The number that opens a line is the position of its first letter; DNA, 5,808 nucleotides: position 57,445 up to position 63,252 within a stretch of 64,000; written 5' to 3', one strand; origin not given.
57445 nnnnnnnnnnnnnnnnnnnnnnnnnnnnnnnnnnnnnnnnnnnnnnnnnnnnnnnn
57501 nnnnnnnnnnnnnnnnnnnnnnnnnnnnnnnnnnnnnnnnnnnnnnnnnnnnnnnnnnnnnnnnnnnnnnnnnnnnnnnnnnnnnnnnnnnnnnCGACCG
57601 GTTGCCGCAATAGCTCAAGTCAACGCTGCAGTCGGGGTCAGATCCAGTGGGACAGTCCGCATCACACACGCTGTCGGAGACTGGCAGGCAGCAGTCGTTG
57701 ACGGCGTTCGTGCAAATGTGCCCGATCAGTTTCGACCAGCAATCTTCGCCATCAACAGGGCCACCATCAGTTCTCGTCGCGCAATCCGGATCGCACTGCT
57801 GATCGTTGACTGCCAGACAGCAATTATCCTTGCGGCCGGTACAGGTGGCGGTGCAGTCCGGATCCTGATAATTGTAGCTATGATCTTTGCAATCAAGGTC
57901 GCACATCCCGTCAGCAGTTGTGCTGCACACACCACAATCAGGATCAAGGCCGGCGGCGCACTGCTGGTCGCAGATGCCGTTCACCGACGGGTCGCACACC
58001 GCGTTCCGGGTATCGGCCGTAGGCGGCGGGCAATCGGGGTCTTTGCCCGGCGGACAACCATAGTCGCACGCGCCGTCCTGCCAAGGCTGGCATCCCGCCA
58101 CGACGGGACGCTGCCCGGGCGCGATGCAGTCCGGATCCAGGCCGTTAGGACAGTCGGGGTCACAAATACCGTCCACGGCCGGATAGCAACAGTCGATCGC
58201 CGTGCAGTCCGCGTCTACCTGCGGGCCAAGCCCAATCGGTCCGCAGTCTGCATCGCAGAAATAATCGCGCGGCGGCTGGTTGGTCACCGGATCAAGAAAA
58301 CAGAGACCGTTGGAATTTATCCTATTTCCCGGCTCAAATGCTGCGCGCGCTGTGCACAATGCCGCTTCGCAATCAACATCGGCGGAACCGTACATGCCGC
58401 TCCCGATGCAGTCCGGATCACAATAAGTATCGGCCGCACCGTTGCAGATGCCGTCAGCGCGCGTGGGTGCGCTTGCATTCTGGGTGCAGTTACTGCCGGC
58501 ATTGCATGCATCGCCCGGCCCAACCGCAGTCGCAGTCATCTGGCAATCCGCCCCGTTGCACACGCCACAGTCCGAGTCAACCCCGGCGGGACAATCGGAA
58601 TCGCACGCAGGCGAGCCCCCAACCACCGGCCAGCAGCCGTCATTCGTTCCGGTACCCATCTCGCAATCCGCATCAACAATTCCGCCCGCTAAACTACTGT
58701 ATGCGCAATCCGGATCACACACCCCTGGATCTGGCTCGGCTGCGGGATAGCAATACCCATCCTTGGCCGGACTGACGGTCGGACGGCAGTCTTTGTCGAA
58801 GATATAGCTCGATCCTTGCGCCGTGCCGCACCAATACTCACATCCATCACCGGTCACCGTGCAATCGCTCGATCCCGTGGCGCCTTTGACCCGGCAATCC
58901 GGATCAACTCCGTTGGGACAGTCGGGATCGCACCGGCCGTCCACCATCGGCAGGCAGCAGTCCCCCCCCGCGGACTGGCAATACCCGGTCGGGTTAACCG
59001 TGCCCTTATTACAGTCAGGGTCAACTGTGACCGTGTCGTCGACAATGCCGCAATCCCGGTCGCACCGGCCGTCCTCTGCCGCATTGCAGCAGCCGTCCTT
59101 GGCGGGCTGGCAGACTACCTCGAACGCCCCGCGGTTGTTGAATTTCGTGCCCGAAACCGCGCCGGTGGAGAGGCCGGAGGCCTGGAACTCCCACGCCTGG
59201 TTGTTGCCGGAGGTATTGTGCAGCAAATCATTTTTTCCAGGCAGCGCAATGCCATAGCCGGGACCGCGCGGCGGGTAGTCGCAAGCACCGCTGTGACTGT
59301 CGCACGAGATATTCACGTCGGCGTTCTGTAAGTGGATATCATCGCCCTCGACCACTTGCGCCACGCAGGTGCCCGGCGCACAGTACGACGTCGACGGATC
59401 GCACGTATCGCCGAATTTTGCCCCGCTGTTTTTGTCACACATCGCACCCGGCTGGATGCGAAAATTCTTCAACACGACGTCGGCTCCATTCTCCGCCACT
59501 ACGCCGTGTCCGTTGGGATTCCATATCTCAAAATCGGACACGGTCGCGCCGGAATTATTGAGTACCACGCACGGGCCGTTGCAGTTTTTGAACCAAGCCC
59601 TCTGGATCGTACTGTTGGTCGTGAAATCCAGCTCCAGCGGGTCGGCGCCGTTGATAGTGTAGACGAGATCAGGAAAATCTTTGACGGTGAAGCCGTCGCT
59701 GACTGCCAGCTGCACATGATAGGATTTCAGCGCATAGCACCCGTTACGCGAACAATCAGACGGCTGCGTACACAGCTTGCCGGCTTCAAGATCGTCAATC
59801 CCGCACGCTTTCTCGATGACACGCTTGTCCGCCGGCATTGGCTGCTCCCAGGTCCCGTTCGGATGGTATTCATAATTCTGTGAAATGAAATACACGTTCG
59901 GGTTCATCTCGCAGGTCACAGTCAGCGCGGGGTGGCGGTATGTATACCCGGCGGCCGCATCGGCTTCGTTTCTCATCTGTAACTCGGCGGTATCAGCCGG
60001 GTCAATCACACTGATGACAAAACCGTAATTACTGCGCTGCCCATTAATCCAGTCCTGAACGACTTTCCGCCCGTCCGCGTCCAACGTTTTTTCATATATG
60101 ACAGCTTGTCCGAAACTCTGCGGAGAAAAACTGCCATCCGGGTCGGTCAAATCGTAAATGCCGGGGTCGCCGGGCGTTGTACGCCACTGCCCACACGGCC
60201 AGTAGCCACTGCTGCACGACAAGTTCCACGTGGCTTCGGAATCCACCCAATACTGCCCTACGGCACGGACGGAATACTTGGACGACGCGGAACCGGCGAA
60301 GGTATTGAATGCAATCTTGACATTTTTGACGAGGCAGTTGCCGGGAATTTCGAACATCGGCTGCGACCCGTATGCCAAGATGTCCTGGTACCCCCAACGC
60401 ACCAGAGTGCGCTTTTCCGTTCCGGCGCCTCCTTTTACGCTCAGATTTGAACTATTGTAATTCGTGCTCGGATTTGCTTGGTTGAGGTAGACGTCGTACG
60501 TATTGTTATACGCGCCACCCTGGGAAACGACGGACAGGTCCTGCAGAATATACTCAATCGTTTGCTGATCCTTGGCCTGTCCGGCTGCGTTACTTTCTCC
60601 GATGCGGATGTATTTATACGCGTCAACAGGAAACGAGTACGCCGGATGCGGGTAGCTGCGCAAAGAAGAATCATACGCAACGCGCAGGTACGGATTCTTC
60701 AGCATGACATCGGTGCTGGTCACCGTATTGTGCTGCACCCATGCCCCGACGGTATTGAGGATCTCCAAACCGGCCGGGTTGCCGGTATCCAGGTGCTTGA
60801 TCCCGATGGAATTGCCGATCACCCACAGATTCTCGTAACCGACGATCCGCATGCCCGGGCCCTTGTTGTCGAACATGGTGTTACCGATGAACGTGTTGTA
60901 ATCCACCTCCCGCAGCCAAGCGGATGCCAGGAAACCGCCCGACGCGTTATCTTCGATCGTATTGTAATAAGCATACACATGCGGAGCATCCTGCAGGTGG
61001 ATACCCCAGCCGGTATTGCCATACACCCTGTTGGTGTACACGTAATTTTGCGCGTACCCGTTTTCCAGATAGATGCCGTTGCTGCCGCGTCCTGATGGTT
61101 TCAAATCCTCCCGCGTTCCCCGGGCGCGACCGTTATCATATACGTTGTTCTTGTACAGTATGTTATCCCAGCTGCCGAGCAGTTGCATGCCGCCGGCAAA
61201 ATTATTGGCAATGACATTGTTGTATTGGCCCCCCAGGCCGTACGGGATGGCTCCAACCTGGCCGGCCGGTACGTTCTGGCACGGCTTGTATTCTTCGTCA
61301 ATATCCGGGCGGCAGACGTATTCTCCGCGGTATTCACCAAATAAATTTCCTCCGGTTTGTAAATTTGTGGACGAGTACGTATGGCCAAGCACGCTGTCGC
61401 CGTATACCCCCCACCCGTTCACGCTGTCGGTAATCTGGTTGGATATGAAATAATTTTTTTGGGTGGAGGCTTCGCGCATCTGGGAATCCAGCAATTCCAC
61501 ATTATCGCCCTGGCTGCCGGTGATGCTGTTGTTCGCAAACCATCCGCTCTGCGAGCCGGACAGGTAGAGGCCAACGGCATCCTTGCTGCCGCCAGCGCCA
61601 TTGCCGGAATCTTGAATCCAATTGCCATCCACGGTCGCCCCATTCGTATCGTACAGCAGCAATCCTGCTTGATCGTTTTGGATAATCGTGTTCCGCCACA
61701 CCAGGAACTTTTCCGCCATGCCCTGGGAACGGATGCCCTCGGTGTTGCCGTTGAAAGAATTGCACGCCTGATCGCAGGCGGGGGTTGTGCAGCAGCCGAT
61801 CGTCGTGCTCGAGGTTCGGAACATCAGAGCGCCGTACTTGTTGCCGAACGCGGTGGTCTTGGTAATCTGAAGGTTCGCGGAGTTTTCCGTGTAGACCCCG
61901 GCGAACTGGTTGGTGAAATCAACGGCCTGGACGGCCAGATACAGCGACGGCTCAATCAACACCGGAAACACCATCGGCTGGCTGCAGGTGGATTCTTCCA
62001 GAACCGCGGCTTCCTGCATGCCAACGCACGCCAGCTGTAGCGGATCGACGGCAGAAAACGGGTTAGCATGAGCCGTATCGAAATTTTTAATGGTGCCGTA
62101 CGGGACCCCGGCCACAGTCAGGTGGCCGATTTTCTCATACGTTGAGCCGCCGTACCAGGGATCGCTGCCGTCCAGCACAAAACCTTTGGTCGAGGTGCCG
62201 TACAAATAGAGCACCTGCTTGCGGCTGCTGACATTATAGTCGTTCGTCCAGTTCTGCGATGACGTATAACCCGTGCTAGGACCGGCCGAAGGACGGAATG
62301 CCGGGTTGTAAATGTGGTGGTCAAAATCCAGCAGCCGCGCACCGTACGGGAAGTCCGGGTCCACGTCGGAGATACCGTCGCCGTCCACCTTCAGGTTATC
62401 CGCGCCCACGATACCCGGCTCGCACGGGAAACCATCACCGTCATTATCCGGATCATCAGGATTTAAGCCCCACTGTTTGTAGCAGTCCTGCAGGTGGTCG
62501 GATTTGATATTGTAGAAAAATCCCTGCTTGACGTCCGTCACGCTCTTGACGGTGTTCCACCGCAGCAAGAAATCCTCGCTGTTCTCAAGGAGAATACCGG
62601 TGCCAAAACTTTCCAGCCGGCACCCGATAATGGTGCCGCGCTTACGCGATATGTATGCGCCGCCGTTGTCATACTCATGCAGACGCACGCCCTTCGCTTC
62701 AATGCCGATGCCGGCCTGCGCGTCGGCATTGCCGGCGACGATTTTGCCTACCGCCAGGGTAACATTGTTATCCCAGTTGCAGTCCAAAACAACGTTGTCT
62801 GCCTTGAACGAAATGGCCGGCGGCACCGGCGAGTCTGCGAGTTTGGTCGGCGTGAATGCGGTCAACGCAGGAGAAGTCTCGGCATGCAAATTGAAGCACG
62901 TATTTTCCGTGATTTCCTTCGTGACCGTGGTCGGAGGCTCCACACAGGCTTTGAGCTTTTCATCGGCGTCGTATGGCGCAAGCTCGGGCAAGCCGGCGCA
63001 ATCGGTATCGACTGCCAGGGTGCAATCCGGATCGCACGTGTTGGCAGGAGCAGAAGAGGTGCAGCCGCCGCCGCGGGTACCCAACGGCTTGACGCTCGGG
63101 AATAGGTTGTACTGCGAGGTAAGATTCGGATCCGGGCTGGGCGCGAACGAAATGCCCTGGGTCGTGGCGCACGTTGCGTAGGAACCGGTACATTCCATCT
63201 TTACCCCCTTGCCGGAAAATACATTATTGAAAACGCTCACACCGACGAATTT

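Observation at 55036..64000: Giant (>=2987 aa) beta-helix protein with ~14 tandem CDPDC-type Cys-rich repeats, encoded next to the pilus operon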

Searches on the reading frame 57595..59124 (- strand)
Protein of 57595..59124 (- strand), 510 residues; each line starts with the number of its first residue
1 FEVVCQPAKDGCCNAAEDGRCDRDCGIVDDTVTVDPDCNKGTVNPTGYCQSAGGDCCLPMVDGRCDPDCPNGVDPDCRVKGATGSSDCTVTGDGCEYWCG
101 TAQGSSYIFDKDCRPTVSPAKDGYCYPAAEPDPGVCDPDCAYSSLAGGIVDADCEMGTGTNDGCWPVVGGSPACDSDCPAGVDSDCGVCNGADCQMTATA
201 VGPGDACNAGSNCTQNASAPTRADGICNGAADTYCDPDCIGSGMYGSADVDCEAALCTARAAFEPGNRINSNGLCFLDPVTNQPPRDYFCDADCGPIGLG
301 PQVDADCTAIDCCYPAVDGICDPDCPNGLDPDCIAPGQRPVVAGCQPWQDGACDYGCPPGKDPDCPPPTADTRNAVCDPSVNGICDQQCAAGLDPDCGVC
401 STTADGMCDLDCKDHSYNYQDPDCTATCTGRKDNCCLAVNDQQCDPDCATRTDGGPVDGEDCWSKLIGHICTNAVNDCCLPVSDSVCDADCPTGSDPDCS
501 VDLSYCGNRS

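Call 19: search_protein_families(library=pfam, proteins=[window:57595-59124:-], max_evalue=10)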
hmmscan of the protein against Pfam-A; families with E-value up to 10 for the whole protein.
seq(510 aa): 0 families

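Call 20: search_solved_structures(query=window:57595-59124:-, max_evalue=10)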
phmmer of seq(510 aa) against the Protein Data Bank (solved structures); distinct sequences matched with E-value up to 10: 1.
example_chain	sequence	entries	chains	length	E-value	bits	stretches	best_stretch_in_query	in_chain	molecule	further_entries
1be1_A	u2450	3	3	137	0.028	16.4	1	191-255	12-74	GLUTAMATE MUTASE | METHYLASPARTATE MUTASE S CHAIN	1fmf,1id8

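Call 21: find_homologous_proteins(query=window:57595-59124:-, max_evalue=0.001)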
Query seq(510 aa) (510 aa): 10 proteins with E <= 0.001 among 8000 candidates.
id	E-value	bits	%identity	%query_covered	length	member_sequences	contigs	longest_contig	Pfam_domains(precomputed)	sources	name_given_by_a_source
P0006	2.9e-55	206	44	62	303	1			-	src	-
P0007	6.8e-11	60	40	31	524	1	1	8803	-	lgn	-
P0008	4.1e-10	57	29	51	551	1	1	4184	-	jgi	jgi:hypothetical protein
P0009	4.9e-8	50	31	52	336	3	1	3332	-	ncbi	-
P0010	1.4e-7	49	28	52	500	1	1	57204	-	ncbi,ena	-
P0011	2.7e-6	45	42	31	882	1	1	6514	-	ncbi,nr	ncbi:MAG: hypothetical protein Q8O03_02095 [Nanoarchaeota archaeon]|nr:hypothetical protein [Nanoarc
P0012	2.7e-5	41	30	52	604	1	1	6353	-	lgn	-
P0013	5.5e-5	40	39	33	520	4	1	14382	-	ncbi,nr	ncbi:MAG: hypothetical protein L6408_07065 [Nanoarchaeota archaeon]|nr:hypothetical protein [Nanoarc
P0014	3.4e-4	38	34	40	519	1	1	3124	-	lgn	-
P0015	5.2e-4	37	41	17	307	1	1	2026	-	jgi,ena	-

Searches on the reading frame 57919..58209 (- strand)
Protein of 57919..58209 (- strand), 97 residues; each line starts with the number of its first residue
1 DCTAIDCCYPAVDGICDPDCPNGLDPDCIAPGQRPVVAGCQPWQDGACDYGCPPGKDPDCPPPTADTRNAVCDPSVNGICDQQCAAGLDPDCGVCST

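Call 74: predict_structure(alignment_id=A4)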
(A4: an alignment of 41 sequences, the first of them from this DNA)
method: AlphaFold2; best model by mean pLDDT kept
length: 97 residues; sequences in the alignment: 41
mean_pLDDT: 73.0   pTM: 0.41
mean pLDDT of the five models: 73.0, 72.6, 72.4, 71.4, 70.5
residues with pLDDT >= 90: 0; 70-90: 64; 50-70: 32; < 50: 1
segments of 3 or more residues with pLDDT < 50: none
pLDDT, mean of each block of 10 residues (from residue 1): 68 84 80 63 71 71 71 79 80 61
secondary structure, 60 per line:
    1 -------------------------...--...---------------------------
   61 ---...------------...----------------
elements in order: E64-66 E79-81

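Call 78: fold_search(model_id=the predicted structure, library=pdb)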
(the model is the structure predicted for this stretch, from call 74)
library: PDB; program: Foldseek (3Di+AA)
matches with E <= 10: 0; with E <= 0.001: 0
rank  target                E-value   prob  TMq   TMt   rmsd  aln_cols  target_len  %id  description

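Call 87: find_homologous_proteins(query=A4, max_evalue=0.001)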
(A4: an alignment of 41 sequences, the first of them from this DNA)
Query A4 (41 sequences): 126 candidates shared short words with the query, none scored E <= 0.001.

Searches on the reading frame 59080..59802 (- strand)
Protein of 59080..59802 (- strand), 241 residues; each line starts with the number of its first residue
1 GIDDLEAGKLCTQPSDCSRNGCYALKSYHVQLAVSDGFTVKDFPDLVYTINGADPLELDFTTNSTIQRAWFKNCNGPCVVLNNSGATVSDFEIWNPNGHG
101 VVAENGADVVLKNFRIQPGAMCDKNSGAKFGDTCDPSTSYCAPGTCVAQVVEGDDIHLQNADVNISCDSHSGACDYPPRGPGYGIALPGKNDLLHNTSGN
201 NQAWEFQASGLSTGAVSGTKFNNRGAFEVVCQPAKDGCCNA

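Call 84: search_protein_families(library=pfam, proteins=[window:59080-59802:-], max_evalue=0.05)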
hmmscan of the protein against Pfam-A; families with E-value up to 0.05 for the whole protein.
window:59080-59802:- (241 aa): 2 families
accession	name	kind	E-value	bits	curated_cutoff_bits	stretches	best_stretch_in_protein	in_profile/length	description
PF13229.12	Beta_helix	-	1.1e-05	25.5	25.9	1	45-116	43-110/158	Right handed beta helix region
PF22184.2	CBM_56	-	0.035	14.8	27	0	196-216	39-59/75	Carbohydrate binding module family 56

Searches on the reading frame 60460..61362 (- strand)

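Call 84: search_protein_families(library=pfam, proteins=[window:60460-61362:-], max_evalue=0.05)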
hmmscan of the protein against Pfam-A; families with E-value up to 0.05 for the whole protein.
window:60460-61362:- (301 aa): 2 families
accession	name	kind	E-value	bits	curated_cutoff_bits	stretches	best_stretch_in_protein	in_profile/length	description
PF13229.12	Beta_helix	-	4.6e-14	52.8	25.9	1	48-186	38-158/158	Right handed beta helix region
PF05048.19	NosD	-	3.1e-11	43.5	23.6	2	48-138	97-171/212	Periplasmic copper-binding protein (NosD)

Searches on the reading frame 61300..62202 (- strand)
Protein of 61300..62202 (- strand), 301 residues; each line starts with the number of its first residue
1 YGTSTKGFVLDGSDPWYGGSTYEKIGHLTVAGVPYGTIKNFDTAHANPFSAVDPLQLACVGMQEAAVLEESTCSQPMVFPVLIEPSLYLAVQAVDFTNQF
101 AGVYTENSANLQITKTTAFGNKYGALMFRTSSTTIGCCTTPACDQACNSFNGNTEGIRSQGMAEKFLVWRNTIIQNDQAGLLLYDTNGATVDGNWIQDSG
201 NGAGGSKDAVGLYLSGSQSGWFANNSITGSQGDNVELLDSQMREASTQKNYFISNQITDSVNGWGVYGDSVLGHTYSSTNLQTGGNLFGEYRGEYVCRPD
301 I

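Call 84: search_protein_families(library=pfam, proteins=[window:61300-62202:-], max_evalue=0.05)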
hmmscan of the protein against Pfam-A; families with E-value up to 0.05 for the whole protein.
window:61300-62202:- (301 aa): 2 families
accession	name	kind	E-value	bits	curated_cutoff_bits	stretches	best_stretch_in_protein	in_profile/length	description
PF05048.19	NosD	-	2.3e-12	47.2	23.6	1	94-293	32-212/212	Periplasmic copper-binding protein (NosD)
PF13229.12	Beta_helix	-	3.2e-09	37.1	25.9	1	94-202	39-141/158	Right handed beta helix region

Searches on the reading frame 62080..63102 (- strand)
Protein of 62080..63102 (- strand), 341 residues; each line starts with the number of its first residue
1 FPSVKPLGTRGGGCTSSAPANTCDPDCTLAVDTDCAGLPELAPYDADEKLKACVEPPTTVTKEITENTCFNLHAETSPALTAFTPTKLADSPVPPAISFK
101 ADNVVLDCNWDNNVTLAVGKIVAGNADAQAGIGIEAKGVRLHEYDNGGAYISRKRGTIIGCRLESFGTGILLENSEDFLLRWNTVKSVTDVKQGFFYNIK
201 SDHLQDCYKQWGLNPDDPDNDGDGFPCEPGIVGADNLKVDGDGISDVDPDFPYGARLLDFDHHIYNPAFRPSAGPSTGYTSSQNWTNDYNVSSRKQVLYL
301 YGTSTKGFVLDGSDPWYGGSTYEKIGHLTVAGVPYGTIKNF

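Call 84: search_protein_families(library=pfam, proteins=[window:62080-63102:-], max_evalue=0.05)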
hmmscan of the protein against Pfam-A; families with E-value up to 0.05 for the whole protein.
window:62080-63102:- (341 aa): 1 family
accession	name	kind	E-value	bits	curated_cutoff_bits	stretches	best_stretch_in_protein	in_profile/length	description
PF13229.12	Beta_helix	-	0.03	14.4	25.9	0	140-197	17-120/158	Right handed beta helix region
